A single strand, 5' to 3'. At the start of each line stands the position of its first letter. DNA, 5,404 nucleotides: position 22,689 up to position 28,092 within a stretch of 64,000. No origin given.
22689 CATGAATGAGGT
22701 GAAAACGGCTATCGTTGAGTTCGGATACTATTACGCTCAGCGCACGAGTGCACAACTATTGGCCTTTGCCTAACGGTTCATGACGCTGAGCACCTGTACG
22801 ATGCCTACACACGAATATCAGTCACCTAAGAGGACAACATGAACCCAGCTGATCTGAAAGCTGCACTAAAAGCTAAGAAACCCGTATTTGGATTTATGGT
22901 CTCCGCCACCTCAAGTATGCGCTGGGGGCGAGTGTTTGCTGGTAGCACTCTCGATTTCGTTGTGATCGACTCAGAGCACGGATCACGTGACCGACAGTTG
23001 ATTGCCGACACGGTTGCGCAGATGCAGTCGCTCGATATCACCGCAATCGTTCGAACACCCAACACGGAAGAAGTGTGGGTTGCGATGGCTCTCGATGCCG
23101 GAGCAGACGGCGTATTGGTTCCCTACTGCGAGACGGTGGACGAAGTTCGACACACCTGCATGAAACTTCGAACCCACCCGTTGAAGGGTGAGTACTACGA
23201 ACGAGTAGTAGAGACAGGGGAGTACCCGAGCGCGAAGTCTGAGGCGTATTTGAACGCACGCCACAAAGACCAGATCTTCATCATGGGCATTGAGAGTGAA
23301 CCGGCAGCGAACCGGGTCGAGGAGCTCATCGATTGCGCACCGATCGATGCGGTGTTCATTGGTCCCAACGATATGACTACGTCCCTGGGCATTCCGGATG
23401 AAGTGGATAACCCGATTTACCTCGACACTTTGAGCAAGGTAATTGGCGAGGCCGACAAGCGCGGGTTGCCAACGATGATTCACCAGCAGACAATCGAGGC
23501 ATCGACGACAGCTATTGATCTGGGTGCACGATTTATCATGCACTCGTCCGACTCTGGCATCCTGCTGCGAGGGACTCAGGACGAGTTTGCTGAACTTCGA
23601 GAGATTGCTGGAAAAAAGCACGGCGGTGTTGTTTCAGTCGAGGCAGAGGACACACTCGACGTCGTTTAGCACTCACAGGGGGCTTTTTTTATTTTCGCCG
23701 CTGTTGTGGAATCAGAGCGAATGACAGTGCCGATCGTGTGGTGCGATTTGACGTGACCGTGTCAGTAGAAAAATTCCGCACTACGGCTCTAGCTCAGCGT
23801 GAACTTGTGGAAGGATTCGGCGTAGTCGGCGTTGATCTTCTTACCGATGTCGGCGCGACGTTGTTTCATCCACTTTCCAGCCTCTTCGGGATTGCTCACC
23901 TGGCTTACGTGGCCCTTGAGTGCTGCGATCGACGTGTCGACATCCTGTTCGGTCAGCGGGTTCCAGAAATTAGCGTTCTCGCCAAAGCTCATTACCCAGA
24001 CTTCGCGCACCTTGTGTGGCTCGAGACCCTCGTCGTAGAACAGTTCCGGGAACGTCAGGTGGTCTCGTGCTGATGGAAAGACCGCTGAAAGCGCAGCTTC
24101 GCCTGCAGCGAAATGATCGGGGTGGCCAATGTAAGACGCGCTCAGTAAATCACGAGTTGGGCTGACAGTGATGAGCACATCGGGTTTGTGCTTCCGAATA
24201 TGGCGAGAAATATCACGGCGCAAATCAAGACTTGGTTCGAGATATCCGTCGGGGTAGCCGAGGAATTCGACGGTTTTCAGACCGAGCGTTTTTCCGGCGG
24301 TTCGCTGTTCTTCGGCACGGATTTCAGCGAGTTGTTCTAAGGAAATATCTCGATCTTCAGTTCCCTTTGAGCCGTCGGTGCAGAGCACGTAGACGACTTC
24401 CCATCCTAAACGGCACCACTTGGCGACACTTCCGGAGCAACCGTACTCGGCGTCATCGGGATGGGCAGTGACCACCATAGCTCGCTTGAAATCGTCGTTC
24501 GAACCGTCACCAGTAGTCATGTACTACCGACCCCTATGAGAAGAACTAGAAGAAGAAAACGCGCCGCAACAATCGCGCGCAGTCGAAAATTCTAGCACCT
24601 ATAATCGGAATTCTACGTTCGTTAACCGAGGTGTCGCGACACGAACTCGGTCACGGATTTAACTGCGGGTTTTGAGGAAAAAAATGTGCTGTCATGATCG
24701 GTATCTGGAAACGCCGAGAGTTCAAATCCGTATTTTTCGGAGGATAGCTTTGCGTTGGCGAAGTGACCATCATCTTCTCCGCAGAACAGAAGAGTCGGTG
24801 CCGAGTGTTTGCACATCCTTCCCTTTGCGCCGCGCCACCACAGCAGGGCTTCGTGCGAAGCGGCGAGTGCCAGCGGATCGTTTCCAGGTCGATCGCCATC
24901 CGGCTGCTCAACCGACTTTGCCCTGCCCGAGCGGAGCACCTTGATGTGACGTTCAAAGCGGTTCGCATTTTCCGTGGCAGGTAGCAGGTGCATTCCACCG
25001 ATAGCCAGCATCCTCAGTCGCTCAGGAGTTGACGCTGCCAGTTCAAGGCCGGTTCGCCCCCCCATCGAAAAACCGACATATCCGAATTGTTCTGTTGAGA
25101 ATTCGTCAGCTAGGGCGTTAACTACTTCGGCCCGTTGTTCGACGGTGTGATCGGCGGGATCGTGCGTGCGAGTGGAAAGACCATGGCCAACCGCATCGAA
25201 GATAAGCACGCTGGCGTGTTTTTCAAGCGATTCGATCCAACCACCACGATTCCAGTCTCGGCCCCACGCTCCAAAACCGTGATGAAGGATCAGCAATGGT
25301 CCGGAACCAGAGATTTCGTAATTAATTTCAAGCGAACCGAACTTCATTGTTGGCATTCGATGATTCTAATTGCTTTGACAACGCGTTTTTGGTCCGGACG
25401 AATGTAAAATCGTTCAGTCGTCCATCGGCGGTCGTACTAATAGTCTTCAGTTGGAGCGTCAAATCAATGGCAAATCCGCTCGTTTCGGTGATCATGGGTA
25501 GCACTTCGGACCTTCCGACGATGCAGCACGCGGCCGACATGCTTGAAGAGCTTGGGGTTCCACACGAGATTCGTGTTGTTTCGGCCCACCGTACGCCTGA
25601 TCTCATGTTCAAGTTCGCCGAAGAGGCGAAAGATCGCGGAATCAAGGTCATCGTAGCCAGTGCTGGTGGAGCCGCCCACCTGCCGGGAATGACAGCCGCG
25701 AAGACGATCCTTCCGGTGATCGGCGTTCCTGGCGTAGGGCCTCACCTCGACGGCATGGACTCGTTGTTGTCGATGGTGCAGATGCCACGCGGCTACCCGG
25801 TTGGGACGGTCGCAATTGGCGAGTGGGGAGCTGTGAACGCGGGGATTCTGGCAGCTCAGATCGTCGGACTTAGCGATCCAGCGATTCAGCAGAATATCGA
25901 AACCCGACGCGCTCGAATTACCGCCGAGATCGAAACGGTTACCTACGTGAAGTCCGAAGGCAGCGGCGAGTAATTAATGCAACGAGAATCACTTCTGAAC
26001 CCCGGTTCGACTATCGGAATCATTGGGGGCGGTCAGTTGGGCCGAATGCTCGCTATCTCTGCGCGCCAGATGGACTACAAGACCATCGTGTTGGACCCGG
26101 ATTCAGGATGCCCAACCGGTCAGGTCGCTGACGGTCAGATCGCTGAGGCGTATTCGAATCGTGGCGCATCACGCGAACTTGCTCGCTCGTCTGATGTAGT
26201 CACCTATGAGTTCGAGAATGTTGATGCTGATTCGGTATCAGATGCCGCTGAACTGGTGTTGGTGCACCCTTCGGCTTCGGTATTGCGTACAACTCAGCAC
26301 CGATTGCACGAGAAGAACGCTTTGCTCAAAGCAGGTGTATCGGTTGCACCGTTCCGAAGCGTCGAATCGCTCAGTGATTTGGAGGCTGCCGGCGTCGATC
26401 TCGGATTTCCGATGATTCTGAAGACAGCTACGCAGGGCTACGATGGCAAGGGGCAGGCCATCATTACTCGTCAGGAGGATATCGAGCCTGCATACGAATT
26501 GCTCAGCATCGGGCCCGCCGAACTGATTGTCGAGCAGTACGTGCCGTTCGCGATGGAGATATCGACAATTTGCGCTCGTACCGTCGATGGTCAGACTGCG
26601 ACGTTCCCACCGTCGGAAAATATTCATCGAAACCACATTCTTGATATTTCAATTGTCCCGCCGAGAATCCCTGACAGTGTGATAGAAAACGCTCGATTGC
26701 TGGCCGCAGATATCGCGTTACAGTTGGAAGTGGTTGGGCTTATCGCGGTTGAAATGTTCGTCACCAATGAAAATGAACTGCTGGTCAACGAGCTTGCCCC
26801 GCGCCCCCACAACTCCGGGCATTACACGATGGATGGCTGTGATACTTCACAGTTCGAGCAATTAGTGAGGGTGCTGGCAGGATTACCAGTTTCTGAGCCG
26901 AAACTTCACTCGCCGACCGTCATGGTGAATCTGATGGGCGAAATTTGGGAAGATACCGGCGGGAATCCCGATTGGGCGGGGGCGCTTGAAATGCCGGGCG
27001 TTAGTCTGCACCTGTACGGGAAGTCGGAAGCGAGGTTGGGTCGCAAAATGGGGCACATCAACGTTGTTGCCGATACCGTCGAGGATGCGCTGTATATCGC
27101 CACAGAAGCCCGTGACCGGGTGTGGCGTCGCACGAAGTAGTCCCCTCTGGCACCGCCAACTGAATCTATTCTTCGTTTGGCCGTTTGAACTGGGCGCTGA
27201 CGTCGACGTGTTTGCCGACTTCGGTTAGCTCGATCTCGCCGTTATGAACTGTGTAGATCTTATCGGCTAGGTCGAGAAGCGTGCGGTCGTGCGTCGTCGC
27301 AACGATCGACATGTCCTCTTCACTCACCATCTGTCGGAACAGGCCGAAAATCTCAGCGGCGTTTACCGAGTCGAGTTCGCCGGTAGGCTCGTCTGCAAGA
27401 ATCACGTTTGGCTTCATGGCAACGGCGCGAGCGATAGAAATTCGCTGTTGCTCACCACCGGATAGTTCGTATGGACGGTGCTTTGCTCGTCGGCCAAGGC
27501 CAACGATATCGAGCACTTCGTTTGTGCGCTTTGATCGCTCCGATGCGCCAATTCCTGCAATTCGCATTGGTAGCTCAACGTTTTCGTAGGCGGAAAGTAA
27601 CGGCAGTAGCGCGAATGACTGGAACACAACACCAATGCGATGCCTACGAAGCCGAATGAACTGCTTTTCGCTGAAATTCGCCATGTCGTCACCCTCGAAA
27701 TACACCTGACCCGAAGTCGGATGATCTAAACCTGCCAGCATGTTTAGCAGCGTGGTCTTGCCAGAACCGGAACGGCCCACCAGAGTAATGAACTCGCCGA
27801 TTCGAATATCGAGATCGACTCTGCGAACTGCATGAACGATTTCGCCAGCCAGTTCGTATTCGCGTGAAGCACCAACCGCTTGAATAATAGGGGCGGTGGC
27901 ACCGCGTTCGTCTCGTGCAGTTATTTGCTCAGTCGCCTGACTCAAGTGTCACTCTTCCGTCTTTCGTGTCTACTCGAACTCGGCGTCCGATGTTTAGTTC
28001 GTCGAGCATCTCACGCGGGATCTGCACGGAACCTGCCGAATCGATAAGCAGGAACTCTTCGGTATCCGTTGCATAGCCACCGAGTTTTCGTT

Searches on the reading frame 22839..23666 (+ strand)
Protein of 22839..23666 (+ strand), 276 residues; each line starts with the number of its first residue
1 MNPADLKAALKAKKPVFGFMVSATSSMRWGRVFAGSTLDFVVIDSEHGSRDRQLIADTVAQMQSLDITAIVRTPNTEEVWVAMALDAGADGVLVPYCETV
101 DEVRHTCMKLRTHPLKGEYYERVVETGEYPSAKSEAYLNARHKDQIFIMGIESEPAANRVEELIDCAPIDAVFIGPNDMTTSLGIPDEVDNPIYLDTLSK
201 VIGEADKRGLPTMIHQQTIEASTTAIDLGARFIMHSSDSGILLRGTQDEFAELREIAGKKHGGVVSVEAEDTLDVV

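Call 59: search_protein_families(library=pfam, proteins=[window:22839-23666:+], max_evalue=0.00001)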
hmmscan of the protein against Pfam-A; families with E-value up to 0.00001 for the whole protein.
window:22839-23666:+ (276 aa): 1 family
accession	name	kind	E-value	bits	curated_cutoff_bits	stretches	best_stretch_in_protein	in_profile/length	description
PF03328.21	HpcH_HpaI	-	2.3e-20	73.3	25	1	31-210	15-185/221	HpcH/HpaI aldolase/citrate lyase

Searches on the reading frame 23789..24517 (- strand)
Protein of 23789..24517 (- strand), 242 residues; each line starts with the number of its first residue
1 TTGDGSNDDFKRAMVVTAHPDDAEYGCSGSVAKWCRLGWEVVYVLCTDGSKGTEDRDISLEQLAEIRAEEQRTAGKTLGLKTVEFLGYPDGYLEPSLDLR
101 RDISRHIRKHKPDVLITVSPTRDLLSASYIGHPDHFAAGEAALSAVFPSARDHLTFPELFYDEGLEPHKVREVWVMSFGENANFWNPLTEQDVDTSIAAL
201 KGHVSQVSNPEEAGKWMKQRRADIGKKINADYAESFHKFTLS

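Call 59: search_protein_families(library=pfam, proteins=[window:23789-24517:-], max_evalue=0.00001)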
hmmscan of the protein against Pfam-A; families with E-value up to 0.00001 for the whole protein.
window:23789-24517:- (242 aa): 1 family
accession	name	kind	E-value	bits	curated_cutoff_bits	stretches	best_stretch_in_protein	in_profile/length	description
PF02585.22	PIG-L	-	9.2e-32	110.7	28.2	1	14-145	1-128/129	GlcNAc-PI de-N-acetylase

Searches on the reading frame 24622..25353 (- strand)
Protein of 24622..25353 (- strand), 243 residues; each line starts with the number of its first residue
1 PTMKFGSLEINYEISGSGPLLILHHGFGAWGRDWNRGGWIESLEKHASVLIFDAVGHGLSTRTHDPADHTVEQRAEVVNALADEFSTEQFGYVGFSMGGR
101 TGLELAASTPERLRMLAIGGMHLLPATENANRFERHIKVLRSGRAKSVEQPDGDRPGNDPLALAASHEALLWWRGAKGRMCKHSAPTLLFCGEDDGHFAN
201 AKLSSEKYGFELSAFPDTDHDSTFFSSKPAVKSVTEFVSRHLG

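Call 59: search_protein_families(library=pfam, proteins=[window:24622-25353:-], max_evalue=0.00001)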
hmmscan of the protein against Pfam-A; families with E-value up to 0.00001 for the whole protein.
window:24622-25353:- (243 aa): 3 families
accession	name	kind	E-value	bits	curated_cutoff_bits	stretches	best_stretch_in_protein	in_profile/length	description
PF00561.26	Abhydrolase_1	-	3.6e-20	73.1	25.8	1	19-121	1-102/245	alpha/beta hydrolase fold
PF12697.13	Abhydrolase_6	-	1.4e-09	39.4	26.3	1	21-226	1-209/217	Alpha/beta hydrolase family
PF12146.15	Hydrolase_4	-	2e-06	27.7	27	0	47-136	32-125/239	Serine aminopeptidase, S33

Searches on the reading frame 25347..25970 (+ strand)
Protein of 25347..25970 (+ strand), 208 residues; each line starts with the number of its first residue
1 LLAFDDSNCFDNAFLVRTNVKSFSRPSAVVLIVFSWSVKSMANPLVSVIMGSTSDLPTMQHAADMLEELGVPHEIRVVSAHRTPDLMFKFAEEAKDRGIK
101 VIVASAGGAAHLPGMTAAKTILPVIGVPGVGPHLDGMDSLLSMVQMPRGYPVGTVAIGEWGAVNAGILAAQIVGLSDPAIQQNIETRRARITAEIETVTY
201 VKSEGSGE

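Call 59: search_protein_families(library=pfam, proteins=[window:25347-25970:+], max_evalue=0.00001)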
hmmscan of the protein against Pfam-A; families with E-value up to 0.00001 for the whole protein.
window:25347-25970:+ (208 aa): 1 family
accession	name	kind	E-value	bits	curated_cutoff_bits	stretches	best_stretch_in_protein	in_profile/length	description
PF00731.26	AIRC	-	3.2e-61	205.7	30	1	46-191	2-145/148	AIR carboxylase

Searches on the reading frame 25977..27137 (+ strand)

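Call 59: search_protein_families(library=pfam, proteins=[window:25977-27137:+], max_evalue=0.00001)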
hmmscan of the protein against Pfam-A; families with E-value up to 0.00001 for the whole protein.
window:25977-27137:+ (387 aa): 3 families
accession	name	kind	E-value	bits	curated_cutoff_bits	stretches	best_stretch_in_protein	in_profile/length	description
PF02222.28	ATP-grasp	-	1.2e-59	201.4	27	1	116-293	3-179/179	ATP-grasp domain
PF22660.2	RS_preATP-grasp-like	-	7.7e-27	94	27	1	12-107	3-98/98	Ribonucleotide synthetase preATP-grasp domain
PF17769.7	PurK_C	-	1.3e-19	70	22.6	1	314-371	1-53/56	Phosphoribosylaminoimidazole carboxylase C-terminal domain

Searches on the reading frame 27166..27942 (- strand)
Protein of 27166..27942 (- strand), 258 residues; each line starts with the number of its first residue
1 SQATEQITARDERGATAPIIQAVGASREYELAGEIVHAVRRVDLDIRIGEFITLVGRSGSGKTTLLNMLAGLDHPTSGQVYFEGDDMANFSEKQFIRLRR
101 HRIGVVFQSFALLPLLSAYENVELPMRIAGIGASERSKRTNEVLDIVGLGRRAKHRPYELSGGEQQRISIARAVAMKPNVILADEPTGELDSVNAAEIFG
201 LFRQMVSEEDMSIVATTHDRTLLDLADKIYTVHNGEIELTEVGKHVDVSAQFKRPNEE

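Call 59: search_protein_families(library=pfam, proteins=[window:27166-27942:-], max_evalue=0.00001)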
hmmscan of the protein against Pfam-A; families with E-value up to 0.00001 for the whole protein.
window:27166-27942:- (258 aa): 2 families
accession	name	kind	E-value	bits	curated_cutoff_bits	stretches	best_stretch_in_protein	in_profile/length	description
PF00005.33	ABC_tran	-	5.5e-36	124.6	25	1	40-187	2-136/137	ABC transporter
PF13304.12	AAA_21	-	8.6e-06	26.5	27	0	53-107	3-78/304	AAA domain, putative AbiEii toxin, Type IV TA system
